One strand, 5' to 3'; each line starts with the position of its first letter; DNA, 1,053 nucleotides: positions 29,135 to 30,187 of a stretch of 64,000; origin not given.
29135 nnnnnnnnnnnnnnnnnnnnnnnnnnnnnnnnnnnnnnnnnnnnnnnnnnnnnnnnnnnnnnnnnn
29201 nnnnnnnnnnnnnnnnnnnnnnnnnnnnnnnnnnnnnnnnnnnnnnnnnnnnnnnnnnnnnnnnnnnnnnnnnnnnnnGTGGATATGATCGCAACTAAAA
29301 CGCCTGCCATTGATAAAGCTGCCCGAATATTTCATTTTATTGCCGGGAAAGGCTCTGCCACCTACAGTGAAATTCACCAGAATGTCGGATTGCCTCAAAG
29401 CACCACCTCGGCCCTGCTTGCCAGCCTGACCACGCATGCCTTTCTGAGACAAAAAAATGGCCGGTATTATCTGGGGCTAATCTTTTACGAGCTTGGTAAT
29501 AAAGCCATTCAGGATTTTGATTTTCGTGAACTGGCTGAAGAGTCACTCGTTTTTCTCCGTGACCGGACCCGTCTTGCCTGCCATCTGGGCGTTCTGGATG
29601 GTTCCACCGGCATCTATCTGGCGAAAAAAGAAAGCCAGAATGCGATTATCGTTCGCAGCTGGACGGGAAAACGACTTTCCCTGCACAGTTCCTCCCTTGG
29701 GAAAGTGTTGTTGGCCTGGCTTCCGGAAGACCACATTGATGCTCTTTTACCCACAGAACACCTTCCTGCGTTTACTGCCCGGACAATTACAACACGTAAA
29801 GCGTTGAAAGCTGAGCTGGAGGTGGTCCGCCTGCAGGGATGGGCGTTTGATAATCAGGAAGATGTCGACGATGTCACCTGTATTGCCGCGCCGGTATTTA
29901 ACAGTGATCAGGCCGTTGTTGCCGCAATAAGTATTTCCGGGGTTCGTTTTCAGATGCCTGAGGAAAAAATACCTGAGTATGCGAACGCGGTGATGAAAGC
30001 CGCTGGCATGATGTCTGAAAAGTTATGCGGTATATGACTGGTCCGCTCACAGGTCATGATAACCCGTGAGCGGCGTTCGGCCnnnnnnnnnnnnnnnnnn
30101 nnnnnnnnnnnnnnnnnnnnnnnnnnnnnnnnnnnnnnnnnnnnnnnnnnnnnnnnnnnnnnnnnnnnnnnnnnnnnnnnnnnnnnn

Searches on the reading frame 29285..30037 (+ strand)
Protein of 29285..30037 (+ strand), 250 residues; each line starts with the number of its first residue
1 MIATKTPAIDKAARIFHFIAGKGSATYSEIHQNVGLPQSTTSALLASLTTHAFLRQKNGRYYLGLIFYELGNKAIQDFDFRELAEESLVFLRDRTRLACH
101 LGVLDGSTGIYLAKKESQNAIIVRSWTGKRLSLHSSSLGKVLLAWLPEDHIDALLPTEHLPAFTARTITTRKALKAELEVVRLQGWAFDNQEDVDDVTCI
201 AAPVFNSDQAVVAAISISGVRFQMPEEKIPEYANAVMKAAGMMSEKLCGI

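Call 48: search_protein_families(proteins=[window:29285-30037:+], library=ncbifam, max_evalue=0.00001)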
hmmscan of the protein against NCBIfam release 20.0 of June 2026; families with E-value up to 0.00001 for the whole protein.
window:29285-30037:+ (250 aa): 6 families
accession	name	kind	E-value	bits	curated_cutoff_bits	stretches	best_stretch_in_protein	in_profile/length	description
NF045644.1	TransRegBhcR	equivalog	8.2e-47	159.7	350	1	6-248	22-266/267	HTH-type transcriptional regulator BhcR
NF011671.1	PRK15090.1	equivalog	4e-42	144.2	275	1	8-247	12-253/256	DNA-binding transcriptional regulator KdgR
TIGR02431.1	pcaR_pcaU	subfamily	7.8e-35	120.4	284.75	1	18-229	18-229/248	beta-ketoadipate pathway transcriptional regulators, PcaR/PcaU/PobR family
NF008601.2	PRK11569.1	equivalog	2.2e-31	109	380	1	14-249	34-274/276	glyoxylate bypass operon transcriptional repressor IclR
NF007548.0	PRK10163.1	equivalog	1.7e-24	86.4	406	1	9-240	24-258/271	HTH-type transcriptional repressor AllR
NF007342.0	PRK09834.1-4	equivalog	1.7e-08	33.8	251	1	13-241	18-250/263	DNA-binding transcriptional regulator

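Call 49: search_solved_structures(query=window:29285-30037:+, max_evalue=1e-10)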
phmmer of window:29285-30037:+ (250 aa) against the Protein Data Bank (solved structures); distinct sequences matched with E-value up to 1e-10: 12.
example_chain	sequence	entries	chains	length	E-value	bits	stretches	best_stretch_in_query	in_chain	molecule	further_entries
1mkm_A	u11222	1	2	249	1.1e-36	129.8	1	9-247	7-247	IclR transcriptional regulator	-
1ysp_A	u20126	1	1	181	1.4e-24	90.3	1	91-244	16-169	Transcriptional regulator kdgR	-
2ia2_A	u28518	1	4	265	9.1e-20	74.5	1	25-219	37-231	Putative Transcriptional Regulator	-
2g7u_A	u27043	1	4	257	4.7e-19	72.2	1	15-241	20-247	transcriptional regulator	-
2o99_A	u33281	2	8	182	2e-16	63.6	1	100-241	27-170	Acetate operon repressor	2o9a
1td5_A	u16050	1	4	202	2.6e-16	63.2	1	100-241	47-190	Acetate operon repressor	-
3mq0_A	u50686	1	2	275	1.4e-15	60.8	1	3-247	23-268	Transcriptional repressor of the blcABC operon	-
1tf1_A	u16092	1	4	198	7.5e-15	58.4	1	100-238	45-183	Negative regulator of allantoin and glyoxylate utilization operons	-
8eju_A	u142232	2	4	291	3.1e-14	56.4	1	18-219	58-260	Transcription regulatory protein (Pca regulon)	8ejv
5whm_A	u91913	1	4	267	1.5e-13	54.2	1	27-231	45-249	IclR family transcriptional regulator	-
5y6i_A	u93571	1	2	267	6.1e-11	45.6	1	25-227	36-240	Transcriptional regulator KdgR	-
3r4k_A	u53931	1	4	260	7.8e-11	45.3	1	15-246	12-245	Transcriptional regulator, IclR family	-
